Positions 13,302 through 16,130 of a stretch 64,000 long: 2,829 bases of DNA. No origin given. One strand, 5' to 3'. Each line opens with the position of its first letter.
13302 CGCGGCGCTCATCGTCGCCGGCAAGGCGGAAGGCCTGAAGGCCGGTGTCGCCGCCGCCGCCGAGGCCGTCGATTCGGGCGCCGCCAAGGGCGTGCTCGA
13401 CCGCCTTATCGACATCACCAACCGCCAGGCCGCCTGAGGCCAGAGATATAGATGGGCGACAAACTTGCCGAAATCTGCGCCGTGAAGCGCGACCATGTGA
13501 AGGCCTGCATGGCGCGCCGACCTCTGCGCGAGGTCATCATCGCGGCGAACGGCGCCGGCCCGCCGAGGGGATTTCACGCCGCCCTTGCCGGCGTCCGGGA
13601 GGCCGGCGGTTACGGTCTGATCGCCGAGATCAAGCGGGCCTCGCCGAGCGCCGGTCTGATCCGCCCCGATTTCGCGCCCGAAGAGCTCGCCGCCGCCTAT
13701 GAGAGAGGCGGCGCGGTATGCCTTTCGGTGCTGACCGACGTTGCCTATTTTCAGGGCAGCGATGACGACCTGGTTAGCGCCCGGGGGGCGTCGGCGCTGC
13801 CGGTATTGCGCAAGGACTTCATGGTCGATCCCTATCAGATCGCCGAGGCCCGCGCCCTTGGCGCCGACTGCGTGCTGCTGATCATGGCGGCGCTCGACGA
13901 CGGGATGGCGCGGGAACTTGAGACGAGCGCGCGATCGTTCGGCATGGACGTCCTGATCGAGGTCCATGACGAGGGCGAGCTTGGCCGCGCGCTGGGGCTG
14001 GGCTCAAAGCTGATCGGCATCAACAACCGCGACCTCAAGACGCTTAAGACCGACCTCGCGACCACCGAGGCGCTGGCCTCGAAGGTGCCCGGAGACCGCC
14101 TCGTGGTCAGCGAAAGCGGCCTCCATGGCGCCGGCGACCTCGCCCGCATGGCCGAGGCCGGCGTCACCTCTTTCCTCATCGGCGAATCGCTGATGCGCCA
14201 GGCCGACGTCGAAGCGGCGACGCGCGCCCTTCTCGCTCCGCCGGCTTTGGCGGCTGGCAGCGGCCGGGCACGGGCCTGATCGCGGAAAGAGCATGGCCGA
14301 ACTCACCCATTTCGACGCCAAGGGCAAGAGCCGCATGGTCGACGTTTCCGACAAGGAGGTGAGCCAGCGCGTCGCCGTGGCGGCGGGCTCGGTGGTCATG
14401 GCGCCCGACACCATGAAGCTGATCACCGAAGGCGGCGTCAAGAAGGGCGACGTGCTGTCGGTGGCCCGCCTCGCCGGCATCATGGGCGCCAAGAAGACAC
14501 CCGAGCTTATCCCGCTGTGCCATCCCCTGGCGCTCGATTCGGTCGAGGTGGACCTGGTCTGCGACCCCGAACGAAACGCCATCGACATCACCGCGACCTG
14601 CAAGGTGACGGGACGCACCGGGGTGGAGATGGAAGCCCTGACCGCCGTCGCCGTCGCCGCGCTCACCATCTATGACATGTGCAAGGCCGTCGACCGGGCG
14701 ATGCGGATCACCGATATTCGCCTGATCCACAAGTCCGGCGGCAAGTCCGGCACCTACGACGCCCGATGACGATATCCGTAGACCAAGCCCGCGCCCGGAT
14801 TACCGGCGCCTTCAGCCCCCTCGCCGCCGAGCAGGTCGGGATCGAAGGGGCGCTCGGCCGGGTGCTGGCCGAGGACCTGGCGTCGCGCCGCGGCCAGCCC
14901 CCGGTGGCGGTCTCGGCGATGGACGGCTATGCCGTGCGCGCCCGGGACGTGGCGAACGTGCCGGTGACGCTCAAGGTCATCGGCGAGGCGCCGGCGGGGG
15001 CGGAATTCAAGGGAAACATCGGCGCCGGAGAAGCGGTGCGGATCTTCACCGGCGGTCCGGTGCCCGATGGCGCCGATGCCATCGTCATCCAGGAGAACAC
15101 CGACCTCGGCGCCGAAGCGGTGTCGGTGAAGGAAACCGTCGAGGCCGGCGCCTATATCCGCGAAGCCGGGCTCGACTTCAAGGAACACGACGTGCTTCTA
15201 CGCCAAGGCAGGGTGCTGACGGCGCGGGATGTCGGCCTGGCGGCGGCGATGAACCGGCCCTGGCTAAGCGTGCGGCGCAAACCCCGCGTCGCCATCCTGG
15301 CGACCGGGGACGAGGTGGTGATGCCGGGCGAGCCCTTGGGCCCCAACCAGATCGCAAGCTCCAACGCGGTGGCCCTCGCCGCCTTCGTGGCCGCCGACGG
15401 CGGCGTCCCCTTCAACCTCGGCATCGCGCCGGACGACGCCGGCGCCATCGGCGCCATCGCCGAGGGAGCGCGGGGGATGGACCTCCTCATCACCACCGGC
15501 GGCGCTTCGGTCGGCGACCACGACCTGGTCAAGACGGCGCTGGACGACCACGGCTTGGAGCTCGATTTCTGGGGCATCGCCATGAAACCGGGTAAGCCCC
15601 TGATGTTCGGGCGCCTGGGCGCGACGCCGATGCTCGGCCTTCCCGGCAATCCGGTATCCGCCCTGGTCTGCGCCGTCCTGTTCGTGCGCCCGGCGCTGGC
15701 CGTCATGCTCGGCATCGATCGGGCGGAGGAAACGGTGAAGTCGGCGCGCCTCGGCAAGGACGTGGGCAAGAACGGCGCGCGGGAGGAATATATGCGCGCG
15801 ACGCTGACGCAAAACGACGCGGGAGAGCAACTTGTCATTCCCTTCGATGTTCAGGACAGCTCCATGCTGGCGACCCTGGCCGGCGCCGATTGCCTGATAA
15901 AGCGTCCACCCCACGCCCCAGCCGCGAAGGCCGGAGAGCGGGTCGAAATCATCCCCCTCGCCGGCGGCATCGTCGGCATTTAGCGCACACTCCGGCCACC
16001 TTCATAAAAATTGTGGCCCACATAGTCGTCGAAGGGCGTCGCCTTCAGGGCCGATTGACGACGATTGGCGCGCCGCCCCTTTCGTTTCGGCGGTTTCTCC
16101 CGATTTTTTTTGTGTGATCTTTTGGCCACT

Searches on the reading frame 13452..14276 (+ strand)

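Call 8: search_protein_families(library=pfam, proteins=[window:13452-14276:+], max_evalue=0.001)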
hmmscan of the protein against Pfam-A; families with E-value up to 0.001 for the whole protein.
window:13452-14276:+ (275 aa): 1 family
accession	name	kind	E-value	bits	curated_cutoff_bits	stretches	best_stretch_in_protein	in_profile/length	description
PF00218.27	IGPS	-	7.1e-90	301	27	1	5-260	1-254/254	Indole-3-glycerol phosphate synthase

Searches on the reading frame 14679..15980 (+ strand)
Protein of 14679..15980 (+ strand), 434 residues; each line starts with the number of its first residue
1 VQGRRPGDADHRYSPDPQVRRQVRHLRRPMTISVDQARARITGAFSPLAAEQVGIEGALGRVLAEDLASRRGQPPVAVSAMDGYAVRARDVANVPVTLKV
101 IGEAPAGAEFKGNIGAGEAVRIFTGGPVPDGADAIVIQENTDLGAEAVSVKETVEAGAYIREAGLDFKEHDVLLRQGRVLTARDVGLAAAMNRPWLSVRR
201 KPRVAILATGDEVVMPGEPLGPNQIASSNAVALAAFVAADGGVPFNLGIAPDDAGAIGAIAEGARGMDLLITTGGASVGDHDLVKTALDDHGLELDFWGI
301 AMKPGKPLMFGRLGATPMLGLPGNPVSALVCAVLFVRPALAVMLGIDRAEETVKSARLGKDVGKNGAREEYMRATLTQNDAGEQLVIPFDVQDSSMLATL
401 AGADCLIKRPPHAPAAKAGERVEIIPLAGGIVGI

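Call 8: search_protein_families(library=pfam, proteins=[window:14679-15980:+], max_evalue=0.001)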
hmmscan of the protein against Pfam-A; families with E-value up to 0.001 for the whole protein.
window:14679-15980:+ (434 aa): 3 families
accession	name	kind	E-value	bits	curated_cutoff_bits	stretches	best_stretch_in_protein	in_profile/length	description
PF03453.22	MoeA_N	-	8.9e-41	139.7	30.8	1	32-191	1-159/160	MoeA N-terminal region (domain I and II)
PF00994.29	MoCF_biosynth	-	4.4e-26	91.8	26.6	1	205-341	1-143/144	Probable molybdopterin binding domain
PF03454.20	MoeA_C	-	1.1e-16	61.2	22.1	1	356-427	2-72/72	MoeA C-terminal region (domain IV)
